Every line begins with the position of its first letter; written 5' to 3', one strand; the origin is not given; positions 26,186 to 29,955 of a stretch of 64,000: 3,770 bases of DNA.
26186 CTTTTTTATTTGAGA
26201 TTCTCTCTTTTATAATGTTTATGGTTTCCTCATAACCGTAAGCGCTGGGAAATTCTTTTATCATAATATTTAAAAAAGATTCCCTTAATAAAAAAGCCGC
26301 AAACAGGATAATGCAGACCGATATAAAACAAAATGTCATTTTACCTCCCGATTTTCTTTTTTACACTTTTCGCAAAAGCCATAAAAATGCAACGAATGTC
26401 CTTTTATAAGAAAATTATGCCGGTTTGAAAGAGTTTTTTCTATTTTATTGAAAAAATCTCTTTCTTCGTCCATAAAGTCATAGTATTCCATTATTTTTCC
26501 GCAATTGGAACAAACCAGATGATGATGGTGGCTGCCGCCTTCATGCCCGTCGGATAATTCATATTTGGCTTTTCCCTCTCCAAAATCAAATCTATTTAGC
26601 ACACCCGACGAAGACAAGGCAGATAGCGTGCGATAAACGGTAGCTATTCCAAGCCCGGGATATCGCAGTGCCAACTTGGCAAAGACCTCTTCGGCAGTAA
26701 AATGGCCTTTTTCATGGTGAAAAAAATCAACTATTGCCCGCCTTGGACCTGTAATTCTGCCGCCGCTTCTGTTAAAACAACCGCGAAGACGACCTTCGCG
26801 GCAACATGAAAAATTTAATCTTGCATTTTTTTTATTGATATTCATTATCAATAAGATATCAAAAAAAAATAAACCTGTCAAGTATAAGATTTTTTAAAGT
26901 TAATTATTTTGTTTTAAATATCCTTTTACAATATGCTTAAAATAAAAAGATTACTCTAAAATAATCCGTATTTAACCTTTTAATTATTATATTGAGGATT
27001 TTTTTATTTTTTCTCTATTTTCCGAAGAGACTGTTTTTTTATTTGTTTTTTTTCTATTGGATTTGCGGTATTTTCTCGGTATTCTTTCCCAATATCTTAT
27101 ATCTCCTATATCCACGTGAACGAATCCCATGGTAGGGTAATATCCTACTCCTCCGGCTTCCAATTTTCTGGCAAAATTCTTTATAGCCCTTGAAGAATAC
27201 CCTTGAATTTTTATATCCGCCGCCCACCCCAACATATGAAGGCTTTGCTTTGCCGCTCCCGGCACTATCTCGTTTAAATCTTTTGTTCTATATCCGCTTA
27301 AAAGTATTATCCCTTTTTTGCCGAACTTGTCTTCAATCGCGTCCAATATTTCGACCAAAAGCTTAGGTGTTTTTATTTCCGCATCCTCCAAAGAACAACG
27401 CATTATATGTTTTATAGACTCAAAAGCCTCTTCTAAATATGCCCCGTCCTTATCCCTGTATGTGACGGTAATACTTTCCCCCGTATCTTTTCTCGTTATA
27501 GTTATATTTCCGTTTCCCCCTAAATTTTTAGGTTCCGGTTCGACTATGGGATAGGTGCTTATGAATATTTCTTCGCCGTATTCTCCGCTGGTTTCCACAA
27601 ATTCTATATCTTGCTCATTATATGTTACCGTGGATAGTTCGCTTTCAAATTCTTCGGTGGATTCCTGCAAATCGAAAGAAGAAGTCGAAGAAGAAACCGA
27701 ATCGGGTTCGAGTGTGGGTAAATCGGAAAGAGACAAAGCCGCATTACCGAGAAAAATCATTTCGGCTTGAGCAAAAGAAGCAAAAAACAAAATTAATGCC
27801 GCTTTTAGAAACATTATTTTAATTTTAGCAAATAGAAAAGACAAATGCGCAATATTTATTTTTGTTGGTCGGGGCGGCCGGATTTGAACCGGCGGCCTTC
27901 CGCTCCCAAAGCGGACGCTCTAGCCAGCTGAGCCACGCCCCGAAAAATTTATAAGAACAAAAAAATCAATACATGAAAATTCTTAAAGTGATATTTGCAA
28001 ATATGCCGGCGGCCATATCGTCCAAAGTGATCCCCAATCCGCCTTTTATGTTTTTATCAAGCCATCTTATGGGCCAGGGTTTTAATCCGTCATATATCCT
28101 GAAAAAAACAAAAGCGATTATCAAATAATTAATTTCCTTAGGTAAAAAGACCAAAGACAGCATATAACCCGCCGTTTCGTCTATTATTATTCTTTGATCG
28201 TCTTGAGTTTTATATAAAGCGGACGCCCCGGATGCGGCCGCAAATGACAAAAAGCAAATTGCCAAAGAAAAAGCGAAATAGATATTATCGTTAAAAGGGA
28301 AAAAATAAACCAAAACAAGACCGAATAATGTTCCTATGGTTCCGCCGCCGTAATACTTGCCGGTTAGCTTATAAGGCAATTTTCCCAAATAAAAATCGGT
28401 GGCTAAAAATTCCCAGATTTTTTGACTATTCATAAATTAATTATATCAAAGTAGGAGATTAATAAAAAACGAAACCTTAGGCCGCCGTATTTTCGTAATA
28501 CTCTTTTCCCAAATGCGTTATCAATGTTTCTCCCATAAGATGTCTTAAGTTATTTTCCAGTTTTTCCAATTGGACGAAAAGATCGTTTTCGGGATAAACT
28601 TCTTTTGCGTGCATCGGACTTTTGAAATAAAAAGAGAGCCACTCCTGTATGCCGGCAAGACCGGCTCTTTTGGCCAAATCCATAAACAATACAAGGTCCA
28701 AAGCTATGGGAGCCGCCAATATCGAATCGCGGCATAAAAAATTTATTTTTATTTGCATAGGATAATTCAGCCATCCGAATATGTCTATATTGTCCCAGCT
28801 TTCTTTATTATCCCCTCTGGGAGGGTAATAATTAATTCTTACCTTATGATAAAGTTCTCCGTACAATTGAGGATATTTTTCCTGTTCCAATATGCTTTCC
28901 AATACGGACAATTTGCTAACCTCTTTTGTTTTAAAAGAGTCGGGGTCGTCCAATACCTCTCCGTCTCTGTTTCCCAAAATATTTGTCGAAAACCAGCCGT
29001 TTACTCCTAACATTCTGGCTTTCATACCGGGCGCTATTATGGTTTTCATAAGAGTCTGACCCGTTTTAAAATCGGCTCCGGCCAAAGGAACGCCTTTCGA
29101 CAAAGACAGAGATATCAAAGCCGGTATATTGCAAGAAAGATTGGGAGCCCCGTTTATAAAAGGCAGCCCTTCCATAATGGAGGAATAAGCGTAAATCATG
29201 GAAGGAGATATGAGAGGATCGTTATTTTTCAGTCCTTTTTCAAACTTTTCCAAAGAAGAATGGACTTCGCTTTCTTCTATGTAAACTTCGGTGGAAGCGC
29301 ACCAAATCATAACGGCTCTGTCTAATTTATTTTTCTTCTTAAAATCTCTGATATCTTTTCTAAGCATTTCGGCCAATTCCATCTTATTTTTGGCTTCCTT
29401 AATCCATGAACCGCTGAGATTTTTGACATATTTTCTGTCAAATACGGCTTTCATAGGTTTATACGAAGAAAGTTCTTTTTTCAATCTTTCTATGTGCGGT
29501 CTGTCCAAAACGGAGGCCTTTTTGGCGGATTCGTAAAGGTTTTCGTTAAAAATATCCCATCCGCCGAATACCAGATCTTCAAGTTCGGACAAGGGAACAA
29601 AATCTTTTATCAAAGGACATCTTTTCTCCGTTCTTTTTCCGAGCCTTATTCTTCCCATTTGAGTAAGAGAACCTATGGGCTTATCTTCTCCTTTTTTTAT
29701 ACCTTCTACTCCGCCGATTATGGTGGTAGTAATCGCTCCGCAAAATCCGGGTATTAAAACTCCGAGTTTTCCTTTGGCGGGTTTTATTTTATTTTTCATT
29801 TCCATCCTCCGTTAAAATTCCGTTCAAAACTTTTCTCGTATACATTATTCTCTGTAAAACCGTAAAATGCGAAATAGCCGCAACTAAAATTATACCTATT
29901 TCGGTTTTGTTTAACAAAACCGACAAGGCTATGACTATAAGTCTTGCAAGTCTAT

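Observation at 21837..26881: Fur-headed, translationally coupled 10-gene cluster of metallocluster-handling proteins with no client enzyme in sight: candidate uncharacterised cofactor assembly or trafficking system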

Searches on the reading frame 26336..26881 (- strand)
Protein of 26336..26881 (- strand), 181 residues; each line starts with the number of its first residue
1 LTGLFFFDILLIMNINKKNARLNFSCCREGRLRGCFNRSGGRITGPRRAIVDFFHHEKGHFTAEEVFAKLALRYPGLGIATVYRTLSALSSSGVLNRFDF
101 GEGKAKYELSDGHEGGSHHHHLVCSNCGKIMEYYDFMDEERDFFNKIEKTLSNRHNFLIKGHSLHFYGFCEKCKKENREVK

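Call 3: search_protein_families(library=pfam, proteins=[window:26336-26881:-], max_evalue=0.01)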
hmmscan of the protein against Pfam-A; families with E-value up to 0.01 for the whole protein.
window:26336-26881:- (181 aa): 1 family
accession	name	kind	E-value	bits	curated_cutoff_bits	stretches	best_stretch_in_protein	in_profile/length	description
PF01475.25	FUR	-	1.8e-29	102.7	23.1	1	39-167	2-121/121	Ferric uptake regulator family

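Call 4: search_protein_families(library=ncbifam, proteins=[window:26336-26881:-], max_evalue=0.01)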
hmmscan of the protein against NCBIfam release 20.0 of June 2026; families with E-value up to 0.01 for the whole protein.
window:26336-26881:- (181 aa): 10 families
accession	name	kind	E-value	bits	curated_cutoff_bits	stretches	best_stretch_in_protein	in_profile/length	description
NF051892.1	TransRegFurBacil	equivalog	9.9e-32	110.1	220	1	38-179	14-149/149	ferric iron uptake transcriptional regulator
NF006999.0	PRK09462.1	equivalog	1e-24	86.8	146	1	37-177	9-140/148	ferric iron uptake transcriptional regulator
NF052545.1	TransRegPerRClab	equivalog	4.6e-22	78.5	180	1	39-176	11-137/138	transcriptional regulator PerR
NF051891.1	TransRegFurHelico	equivalog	2.8e-17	63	200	1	31-175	13-147/148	ferric iron uptake transcriptional regulator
NF047406.1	TransRegPerRTherm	equivalog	1.3e-13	51.3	200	1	42-176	5-128/130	manganese-dependent transcriptional regulator PerR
NF047462.1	FUR_perox_PerRA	exception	1.1e-07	32.4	200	1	38-152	14-123/142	peroxide-responsive transcriptional repressor PerRA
NF047461.1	FUR_perox_PerRB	exception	1.5e-06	28.2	250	1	47-130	32-111/143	peroxide-responsive transcriptional repressor PerRB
NF008646.0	PRK11639.1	equivalog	1.5e-05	24.8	167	1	40-175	21-148/171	zinc uptake transcriptional repressor Zur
NF045678.1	TransRegIrrA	equivalog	2e-05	24.5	150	1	40-126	17-99/138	iron response transcriptional regulator IrrA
NF045677.1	FeRespRegIrr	equivalog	3.2e-05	24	170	1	42-125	10-89/127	Fur family transcriptional regulator Irr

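Call 50: search_solved_structures(query=window:26336-26845:-, max_evalue=0.00001, show_alignments=3)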
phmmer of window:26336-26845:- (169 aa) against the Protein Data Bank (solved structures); distinct sequences matched with E-value up to 0.00001: 23.
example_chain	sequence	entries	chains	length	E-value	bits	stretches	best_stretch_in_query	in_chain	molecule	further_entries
9ire_A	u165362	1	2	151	3.7e-24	88.9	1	21-165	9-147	Ferric uptake regulation protein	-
6d57_A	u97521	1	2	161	8e-22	81.3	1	21-169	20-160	Ferric uptake regulation protein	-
4ets_A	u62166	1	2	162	8.2e-22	81.2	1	21-169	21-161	Ferric uptake regulation protein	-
2w57_A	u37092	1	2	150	2.1e-20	76.6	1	26-159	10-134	FERRIC UPTAKE REGULATION PROTEIN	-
2fe3_A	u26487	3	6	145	3.3e-20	76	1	25-165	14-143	Peroxide operon regulator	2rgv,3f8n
8j6w_A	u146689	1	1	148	4.3e-20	75.6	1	24-160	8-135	Ferric uptake regulation protein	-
4ray_A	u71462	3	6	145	1.8e-17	67.1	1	23-157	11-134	DNA-binding transcriptional dual regulator of siderophore biosynthesis and transport(Fur f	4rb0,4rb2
4raz_A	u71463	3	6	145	2.3e-17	66.8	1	27-157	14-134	DNA-binding transcriptional dual regulator of siderophore biosynthesis and transport(Fur f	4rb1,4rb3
5nbc_A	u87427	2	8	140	7.3e-17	65.1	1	27-163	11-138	Ferric uptake regulation protein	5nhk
1mzb_A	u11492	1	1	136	1.2e-14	57.9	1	25-154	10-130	ferric uptake regulation protein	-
2o03_A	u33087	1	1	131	1.8e-14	57.4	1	27-162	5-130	probable Zinc uptake regulation protein FurB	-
6h1c_A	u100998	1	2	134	2.9e-13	53.4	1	25-129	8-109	Ferric uptake regulation protein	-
3mwm_A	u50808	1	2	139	4.2e-13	52.9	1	29-162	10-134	Putative metal uptake regulation protein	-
7vo0_G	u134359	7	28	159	7.8e-13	52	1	29-162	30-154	Putative metal uptake regulation protein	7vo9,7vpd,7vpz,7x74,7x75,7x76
5fd5_A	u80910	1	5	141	3.2e-12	50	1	26-158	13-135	Ferric uptake regulation protein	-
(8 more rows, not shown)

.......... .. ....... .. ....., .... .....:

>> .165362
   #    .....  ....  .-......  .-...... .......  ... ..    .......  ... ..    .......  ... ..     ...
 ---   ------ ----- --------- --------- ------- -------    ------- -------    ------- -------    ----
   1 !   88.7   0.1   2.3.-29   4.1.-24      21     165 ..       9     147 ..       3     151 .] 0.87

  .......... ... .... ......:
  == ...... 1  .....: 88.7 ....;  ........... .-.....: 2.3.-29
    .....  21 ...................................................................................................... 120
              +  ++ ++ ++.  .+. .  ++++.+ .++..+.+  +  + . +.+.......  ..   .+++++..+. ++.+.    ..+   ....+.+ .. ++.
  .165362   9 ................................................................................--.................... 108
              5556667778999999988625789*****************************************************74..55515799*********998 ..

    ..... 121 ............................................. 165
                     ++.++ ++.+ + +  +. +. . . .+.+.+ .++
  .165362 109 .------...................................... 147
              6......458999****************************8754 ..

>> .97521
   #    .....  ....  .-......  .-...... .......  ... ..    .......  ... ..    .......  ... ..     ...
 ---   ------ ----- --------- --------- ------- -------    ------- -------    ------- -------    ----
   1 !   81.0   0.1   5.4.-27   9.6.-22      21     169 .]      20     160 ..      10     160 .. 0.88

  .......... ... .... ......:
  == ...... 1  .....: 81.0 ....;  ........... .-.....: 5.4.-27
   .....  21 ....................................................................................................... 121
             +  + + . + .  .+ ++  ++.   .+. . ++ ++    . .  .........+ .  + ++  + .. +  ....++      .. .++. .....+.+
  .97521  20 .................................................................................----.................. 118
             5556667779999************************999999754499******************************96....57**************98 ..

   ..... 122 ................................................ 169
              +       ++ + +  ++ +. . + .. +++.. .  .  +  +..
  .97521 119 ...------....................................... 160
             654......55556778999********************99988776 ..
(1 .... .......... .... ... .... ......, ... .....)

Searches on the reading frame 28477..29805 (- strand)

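Call 17: search_protein_families(library=pfam, max_evalue=0.00001, proteins=[window:28477-29805:-])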
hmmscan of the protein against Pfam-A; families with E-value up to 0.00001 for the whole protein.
window:28477-29805:- (442 aa): 2 families
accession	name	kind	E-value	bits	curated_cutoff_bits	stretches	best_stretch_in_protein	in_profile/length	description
PF07994.18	NAD_binding_5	-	5.1e-101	338.8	25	1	14-421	1-321/321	Myo-inositol-1-phosphate synthase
PF01658.22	Inos-1-P_synth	-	1.4e-33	115.7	27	1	249-361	1-107/107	Myo-inositol-1-phosphate synthase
